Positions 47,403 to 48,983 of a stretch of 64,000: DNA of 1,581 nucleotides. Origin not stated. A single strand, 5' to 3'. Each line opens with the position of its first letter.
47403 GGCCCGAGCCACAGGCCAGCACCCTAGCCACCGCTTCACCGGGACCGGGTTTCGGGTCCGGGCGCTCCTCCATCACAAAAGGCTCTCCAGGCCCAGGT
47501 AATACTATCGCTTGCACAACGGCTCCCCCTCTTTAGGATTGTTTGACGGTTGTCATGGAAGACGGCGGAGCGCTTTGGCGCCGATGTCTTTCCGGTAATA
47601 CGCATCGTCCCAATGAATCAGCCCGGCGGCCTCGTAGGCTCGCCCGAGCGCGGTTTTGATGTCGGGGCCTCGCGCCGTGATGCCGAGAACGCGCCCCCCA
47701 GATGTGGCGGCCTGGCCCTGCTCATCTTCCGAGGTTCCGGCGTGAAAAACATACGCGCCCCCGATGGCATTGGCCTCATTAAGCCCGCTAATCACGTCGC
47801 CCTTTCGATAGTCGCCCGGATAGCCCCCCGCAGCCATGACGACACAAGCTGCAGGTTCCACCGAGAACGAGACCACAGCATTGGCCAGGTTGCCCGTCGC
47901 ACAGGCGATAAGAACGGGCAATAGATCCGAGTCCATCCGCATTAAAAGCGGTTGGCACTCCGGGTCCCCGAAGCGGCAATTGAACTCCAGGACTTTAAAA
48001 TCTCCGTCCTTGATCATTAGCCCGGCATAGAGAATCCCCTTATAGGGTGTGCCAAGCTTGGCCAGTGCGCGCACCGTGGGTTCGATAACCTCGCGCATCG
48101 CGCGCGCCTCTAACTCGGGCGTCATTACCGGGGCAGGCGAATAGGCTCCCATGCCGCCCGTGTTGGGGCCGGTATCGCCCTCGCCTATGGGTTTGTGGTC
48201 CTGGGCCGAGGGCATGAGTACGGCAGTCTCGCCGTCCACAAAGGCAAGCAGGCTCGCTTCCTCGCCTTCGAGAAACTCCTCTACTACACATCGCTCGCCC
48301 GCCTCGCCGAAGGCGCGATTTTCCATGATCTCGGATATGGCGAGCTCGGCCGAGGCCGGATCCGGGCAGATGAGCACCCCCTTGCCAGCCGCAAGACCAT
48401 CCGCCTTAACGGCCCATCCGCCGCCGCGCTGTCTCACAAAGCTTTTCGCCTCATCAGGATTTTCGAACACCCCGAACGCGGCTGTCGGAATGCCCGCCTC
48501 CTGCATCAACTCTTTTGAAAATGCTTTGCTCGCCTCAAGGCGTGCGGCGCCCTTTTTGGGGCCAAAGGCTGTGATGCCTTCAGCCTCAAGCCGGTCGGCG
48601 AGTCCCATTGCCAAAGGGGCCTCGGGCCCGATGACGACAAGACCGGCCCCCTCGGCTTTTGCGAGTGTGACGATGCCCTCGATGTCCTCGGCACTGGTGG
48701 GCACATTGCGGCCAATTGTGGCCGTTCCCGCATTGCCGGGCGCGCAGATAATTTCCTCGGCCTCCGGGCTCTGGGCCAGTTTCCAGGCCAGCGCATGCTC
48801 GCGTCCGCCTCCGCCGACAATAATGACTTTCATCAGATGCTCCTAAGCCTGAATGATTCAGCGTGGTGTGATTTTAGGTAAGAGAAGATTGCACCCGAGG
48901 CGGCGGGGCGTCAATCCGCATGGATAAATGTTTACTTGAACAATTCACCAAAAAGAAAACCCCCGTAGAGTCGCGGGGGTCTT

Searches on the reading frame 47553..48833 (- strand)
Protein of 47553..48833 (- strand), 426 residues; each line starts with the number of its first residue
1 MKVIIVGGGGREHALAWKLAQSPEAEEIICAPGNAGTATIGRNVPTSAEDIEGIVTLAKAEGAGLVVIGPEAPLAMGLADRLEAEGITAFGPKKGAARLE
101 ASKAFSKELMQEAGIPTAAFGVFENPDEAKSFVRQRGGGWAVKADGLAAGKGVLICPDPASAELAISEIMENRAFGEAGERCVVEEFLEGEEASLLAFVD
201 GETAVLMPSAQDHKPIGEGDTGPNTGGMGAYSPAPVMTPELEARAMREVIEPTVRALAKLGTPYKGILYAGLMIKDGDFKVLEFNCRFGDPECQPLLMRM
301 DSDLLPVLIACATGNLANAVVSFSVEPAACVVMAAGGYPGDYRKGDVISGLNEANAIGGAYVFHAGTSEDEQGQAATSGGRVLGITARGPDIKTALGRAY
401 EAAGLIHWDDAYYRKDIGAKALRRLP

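Call 65: find_encoding_contigs(protein=window:47553-48833:-, flank=10000, max_places=1)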
Protein window:47553-48833:- (426 aa): 18 contigs read that carry it; 1 place shown.
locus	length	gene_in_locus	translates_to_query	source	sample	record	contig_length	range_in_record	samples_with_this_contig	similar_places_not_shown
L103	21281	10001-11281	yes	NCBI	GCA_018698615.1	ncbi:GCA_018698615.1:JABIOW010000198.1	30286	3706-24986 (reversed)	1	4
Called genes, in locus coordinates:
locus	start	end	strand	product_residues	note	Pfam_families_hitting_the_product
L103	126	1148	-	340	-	PF13177:DNA_pol3_delta2, PF00004:AAA (weak), PF13401:AAA_22 (faint)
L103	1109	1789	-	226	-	PF02223:Thymidylate_kin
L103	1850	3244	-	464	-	PF00072:Response_reg, PF23198:PDE8A_N (faint), PF00158:Sigma54_activat, PF14532:Sigma54_activ_2, PF07728:AAA_5 (faint), PF25601:AAA_lid_14, PF02954:HTH_8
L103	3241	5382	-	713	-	PF02743:dCache_1 (faint), PF13426:PAS_9 (faint), PF00989:PAS (faint), PF13188:PAS_8 (weak), PF08448:PAS_4 (weak), PF00512:HisKA, PF02518:HATPase_c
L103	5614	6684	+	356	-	PF01628:HrcA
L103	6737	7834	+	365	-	PF00226:DnaJ, PF01556:DnaJ_C, PF00684:DnaJ_CXXCXGXG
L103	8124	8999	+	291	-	PF06325:PrmA, PF08241:Methyltransf_11 (faint), PF13649:Methyltransf_25 (weak)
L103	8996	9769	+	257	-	PF20260:PUA_4, PF04452:Methyltrans_RNA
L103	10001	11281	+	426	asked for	PF02844:GARS_N, PF01071:GARS_A, PF02843:GARS_C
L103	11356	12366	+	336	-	PF08240:ADH_N, PF00107:ADH_zinc_N, PF13602:ADH_zinc_N_2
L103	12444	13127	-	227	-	PF05433:Rick_17kDa_Anti (weak), PF16998:17kDa_Anti_2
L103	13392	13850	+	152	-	PF19315:MC_hydratase, PF01575:MaoC_dehydratas, PF13452:FAS1_DH_region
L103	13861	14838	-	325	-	PF04909:Amidohydro_2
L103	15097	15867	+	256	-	PF00378:ECH_1, PF16113:ECH_2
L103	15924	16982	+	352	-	PF01408:GFO_IDH_MocA, PF22725:GFO_IDH_MocA_C3, PF02894:GFO_IDH_MocA_C (weak)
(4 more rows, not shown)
